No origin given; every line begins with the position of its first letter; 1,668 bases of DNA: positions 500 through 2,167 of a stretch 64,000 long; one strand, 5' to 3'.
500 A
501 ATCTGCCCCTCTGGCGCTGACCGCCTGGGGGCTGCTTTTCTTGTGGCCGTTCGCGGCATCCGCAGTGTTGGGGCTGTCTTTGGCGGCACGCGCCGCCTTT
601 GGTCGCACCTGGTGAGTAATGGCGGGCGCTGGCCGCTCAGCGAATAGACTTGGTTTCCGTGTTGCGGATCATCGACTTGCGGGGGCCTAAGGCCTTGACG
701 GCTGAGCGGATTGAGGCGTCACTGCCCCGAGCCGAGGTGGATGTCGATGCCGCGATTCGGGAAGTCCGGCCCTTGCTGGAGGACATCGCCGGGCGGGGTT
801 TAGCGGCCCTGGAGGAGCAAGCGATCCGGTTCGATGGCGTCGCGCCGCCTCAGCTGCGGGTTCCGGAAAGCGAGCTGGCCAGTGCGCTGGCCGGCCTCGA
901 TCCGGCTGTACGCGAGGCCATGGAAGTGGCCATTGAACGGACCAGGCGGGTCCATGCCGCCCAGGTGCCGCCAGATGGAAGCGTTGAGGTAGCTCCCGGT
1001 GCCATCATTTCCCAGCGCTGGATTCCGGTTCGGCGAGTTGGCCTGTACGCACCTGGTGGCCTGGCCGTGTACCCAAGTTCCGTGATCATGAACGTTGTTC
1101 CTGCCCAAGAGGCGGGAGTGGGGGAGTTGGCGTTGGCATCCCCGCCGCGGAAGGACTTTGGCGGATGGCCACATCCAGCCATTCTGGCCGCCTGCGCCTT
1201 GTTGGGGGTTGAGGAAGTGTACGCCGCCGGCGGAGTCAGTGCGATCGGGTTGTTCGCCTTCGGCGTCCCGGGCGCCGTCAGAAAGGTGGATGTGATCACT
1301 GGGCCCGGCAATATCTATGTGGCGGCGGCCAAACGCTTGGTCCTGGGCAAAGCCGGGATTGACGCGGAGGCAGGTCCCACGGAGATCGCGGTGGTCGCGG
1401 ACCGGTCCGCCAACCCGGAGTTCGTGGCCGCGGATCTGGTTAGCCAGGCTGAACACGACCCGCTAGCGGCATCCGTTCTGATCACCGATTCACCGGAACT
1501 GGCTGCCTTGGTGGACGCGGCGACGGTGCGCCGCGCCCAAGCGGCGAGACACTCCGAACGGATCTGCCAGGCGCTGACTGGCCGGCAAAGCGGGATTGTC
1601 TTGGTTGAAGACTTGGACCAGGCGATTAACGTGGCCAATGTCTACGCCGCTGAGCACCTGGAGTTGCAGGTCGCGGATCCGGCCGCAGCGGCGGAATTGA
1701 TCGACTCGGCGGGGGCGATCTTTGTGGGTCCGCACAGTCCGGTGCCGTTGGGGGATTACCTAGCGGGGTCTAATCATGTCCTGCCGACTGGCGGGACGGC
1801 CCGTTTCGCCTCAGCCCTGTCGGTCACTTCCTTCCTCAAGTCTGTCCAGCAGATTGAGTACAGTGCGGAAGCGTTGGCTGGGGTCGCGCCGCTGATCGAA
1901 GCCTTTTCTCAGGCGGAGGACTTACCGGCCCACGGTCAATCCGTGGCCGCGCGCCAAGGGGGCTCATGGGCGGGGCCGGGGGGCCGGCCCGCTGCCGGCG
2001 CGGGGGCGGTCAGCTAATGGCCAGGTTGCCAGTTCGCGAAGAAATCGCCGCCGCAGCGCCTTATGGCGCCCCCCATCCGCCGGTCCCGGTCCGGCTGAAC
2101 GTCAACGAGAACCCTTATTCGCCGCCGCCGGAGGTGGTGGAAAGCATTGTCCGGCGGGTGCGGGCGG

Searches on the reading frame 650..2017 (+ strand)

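Call 76: search_protein_families(library=pfam, proteins=[window:650-2017:+], max_evalue=0.00001)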
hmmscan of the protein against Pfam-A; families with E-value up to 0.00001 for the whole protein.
window:650-2017:+ (455 aa): 1 family
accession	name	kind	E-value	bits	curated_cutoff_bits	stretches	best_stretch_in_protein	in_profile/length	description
PF00815.25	Histidinol_dh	-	2e-143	478.7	27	1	27-435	3-410/411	Histidinol dehydrogenase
